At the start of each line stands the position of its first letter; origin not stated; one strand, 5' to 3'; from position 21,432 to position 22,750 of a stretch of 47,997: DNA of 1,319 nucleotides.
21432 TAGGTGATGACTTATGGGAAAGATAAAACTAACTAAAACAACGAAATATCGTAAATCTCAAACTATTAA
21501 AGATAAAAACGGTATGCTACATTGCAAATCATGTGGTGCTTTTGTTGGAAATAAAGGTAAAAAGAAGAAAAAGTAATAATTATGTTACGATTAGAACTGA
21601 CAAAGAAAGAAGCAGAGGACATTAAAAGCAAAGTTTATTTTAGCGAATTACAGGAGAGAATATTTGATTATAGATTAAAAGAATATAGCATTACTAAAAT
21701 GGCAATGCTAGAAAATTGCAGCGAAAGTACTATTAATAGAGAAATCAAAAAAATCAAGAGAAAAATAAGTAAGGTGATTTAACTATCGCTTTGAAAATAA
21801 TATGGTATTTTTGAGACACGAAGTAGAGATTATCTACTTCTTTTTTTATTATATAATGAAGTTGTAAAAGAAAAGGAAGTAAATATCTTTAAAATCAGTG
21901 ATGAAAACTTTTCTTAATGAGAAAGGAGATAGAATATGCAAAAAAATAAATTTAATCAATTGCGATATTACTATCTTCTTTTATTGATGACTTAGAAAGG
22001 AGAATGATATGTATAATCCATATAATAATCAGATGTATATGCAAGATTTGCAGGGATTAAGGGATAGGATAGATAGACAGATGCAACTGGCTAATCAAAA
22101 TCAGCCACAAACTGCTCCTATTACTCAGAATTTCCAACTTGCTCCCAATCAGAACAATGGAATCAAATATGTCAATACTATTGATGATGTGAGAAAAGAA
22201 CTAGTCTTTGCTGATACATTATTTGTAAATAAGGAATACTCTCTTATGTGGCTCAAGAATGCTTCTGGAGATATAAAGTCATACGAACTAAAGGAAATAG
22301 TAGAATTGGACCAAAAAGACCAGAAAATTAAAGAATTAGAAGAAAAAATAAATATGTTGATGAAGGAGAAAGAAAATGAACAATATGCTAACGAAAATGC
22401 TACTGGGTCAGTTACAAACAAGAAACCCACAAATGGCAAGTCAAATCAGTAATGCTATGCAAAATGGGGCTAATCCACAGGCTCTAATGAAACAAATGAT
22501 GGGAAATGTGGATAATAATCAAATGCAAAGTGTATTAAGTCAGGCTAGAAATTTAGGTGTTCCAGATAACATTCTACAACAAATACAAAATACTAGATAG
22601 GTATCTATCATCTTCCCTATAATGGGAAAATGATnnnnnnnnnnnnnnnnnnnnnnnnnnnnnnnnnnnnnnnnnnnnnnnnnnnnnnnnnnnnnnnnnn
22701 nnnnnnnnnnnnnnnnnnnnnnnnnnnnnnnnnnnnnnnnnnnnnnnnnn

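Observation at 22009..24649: Terminator-delimited moron island encoding a BclA C-terminal-domain (exosporium TNF/C1q-like) protein, a Cys-rich membrane protein and Q/N-rich proteins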

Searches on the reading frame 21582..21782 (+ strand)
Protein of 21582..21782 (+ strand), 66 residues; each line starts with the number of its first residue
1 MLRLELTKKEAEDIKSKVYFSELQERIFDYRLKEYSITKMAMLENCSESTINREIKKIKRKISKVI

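Call 3: search_protein_families(library=pfam, proteins=[window:21582-21782:+], max_evalue=1)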
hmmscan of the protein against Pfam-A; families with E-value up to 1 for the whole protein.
window:21582-21782:+ (66 aa): 4 families
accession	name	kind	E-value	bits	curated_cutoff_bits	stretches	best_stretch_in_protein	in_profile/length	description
PF13936.12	HTH_38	-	3e-05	24.1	27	1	24-57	10-43/44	Helix-turn-helix domain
PF05043.19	Mga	-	0.012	16.7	21.1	1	14-64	8-60/87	Mga helix-turn-helix domain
PF08281.18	Sigma70_r4_2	-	0.036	14.2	25.7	1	22-62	13-54/54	Sigma-70, region 4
PF08279.18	HTH_11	-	0.054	13.8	25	1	38-62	19-43/55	HTH domain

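Call 4: search_protein_families(library=phrogs, proteins=[window:21582-21782:+], max_evalue=0.01)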
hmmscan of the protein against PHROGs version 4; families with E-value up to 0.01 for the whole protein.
window:21582-21782:+ (66 aa): 1 family
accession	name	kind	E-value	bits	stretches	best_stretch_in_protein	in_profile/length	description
phrog_1740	-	transcription regulation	0.0098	15.4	1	24-64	173-214/567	RNA polymerase sigma factor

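Call 42: search_protein_families(library=ncbifam, proteins=[window:21582-21782:+], max_evalue=1)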
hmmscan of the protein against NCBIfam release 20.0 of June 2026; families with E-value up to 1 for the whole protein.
window:21582-21782:+ (66 aa): 4 families
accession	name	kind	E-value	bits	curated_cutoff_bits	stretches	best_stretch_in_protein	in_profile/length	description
NF053736.1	AcpB_EbpR_MafR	subfamily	0.0017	17.7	130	1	33-63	96-126/481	AcpB/EbpR/MafR family transcriptional regulator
TIGR02937.1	sigma70-ECF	superfamily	0.0026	17.4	42.9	1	21-64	119-163/165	sigma-70 family RNA polymerase sigma factor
NF048019.1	IS256_Zn_var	equivalog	0.0086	15.4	150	1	27-63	42-78/304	IS256 family transposase, variant Zn-binding type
TIGR03001.1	Sig-70_gmx1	subfamily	0.097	12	154.6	1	30-64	173-207/244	RNA polymerase sigma-70 factor, Myxococcales family 1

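Call 86: search_solved_structures(query=A7, max_evalue=5)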
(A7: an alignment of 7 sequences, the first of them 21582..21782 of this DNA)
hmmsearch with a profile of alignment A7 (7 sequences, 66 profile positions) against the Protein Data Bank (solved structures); distinct sequences matched with E-value up to 5: 74 (the best 60 are shown).
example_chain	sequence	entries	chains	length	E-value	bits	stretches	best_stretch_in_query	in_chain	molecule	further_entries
2lvs_A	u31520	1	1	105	5.1e-06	29.5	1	21-61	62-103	Putative uncharacterized protein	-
8u3b_G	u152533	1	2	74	1.8e-05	27.7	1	18-63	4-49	Nitrate/nitrite response regulator protein NarL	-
1je8_A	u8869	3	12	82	2.4e-05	27.4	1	18-63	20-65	Nitrate/Nitrite Response Regulator Protein NARL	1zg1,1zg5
8hno_A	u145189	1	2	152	8.8e-05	25.5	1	16-64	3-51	Archaeal transcription regulator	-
8hnp_A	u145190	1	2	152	8.8e-05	25.5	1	16-64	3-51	Archaeal transcription regulator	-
4y13_A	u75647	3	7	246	0.0001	25.4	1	17-62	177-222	Transcriptional regulator of ftsQAZ gene cluster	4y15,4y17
4lfu_A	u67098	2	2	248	0.0001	25.3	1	17-62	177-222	Regulatory protein SdiA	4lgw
1a04_A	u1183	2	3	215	0.00015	24.8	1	18-63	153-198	NITRATE/NITRITE RESPONSE REGULATOR PROTEIN NARL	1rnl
7r3g_B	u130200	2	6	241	0.00027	24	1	18-61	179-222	Regulatory protein RhlR | PROSS optimized variant of RhlR with 75 mutations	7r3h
6jqs_A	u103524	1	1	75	0.00042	23.4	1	19-61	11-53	DNA-binding response regulator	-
3tgn_A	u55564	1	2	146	0.001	22.1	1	15-59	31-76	Adc operon repressor AdcR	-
7r3j_C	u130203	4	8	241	0.0011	22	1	18-61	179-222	Regulatory protein RhlR | RhlR protein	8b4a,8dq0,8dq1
3kln_A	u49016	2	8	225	0.0014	21.7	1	19-62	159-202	Transcriptional regulator, LuxR family | Transcriptional regulator VpsT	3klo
7r3i_A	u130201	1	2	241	0.002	21.2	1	19-61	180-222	PROSS optimized variant of RhlR with 61 mutations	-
3mzy_A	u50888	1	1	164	0.0032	20.5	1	8-61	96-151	RNA polymerase sigma-H factor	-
1fse_A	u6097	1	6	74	0.013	18.6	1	13-61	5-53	GERE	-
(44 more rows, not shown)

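Call 87: search_protein_families(library=pfam, alignment_id=A7, max_evalue=0.05)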
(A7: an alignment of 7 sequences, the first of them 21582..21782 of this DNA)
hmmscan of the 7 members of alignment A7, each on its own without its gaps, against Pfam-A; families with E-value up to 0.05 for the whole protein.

A. member 1, window:21582-21782:+ (66 aa): 3 families
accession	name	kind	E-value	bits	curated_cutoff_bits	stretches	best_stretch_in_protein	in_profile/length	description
PF13936.12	HTH_38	-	3e-05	24.1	27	1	24-57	10-43/44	Helix-turn-helix domain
PF05043.19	Mga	-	0.012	16.7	21.1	1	14-64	8-60/87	Mga helix-turn-helix domain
PF08281.18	Sigma70_r4_2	-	0.036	14.2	25.7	1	22-62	13-54/54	Sigma-70, region 4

B. families by the number of members that match (of 7 scanned): 13 families
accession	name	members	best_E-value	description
PF08281.18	Sigma70_r4_2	5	2.3e-05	Sigma-70, region 4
PF00196.25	GerE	3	2.7e-05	Bacterial regulatory proteins, luxR family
PF13518.12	HTH_28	3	0.00019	Helix-turn-helix domain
PF13936.12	HTH_38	2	3e-05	Helix-turn-helix domain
PF01325.25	Fe_dep_repress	2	0.00031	Iron dependent repressor, N-terminal DNA binding domain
PF05043.19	Mga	2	0.012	Mga helix-turn-helix domain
PF08279.18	HTH_11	1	0.01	HTH domain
PF01710.22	HTH_Tnp_IS630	1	0.021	Transposase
PF04545.22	Sigma70_r4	1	0.021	Sigma-70, region 4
PF01047.28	MarR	1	0.022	MarR family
PF13412.12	HTH_24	1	0.029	Winged helix-turn-helix DNA-binding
PF01677.21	Herpes_UL7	1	0.041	Herpesvirus UL7 like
PF04218.19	CENP-B_N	1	0.05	CENP-B N-terminal DNA-binding domain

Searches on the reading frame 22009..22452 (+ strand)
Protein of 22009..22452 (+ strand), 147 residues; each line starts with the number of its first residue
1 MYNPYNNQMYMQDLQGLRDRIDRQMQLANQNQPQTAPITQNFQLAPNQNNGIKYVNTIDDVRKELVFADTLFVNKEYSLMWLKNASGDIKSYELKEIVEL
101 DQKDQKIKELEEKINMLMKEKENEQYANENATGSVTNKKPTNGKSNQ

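Call 3: search_protein_families(library=pfam, proteins=[window:22009-22452:+], max_evalue=1)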
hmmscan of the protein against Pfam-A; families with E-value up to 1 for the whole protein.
window:22009-22452:+ (147 aa): 1 family
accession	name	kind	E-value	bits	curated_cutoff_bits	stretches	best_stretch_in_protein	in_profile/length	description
PF24423.1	OVT1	-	0.035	14.9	30.9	1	99-138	16-55/100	Major antigen, helical domain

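Call 4: search_protein_families(library=phrogs, proteins=[window:22009-22452:+], max_evalue=0.01)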
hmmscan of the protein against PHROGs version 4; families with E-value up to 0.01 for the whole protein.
window:22009-22452:+ (147 aa): 0 families

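Call 42: search_protein_families(library=ncbifam, proteins=[window:22009-22452:+], max_evalue=1)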
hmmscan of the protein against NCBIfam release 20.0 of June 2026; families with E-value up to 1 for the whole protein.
window:22009-22452:+ (147 aa): 0 families

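Call 43: search_protein_families(library=padloc, proteins=[window:22009-22452:+], max_evalue=0.1)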
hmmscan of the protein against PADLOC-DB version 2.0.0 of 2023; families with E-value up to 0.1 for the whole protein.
window:22009-22452:+ (147 aa): 0 families

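Call 49: search_dna_similar(query=window:22009-22452:+, collection=phages, mode=protein, max_evalue=0.001, max_rows=40)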
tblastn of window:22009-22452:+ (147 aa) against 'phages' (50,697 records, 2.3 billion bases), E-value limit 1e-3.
No match.

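Call 58: search_solved_structures(query=A4, max_evalue=5)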
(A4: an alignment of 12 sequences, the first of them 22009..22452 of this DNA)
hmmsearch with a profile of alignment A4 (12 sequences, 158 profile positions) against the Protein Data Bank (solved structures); distinct sequences matched with E-value up to 5: 6.
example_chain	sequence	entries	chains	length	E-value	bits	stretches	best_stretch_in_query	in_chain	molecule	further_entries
3i00_A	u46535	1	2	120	0.064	16.5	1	104-134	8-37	Huntingtin-interacting protein 1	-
2qa7_A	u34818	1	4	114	0.26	14.5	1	106-135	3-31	Huntingtin-interacting protein 1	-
5zhy_A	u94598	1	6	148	0.51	13.6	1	18-53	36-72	Spike glycoprotein, Spike glycoprotein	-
4iv8_A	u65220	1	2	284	1.4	12.2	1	78-138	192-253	Phosphoethanolamine N-methyltransferase,putative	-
6jrl_A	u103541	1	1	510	1.5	12.1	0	12-51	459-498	3,4-dihydroxyphenylacetaldehyde synthase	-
6pln_A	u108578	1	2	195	2.9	11.1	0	111-152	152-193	Transcription factor E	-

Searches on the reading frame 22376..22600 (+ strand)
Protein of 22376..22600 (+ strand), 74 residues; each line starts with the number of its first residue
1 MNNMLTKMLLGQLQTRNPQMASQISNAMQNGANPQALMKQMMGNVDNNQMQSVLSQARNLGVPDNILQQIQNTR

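Call 3: search_protein_families(library=pfam, proteins=[window:22376-22600:+], max_evalue=1)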
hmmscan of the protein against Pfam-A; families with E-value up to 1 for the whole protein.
window:22376-22600:+ (74 aa): 2 families
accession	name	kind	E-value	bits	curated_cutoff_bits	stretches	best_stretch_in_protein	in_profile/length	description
PF08717.15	CoV_NSP8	-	0.041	14.2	27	1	35-71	88-124/197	Coronavirus replicase NSP8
PF18535.6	Gal11_ABD1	-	0.14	12.7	31.8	0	48-72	7-31/82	Gal11 activator-binding domain (ABD1)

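Call 4: search_protein_families(library=phrogs, proteins=[window:22376-22600:+], max_evalue=0.01)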
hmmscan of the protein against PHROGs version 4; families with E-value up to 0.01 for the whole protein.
window:22376-22600:+ (74 aa): 0 families

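Call 42: search_protein_families(library=ncbifam, proteins=[window:22376-22600:+], max_evalue=1)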
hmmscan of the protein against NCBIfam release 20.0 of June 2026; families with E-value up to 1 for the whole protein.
window:22376-22600:+ (74 aa): 0 families

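Call 43: search_protein_families(library=padloc, proteins=[window:22376-22600:+], max_evalue=0.1)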
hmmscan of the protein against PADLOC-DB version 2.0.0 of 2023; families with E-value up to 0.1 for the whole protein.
window:22376-22600:+ (74 aa): 0 families
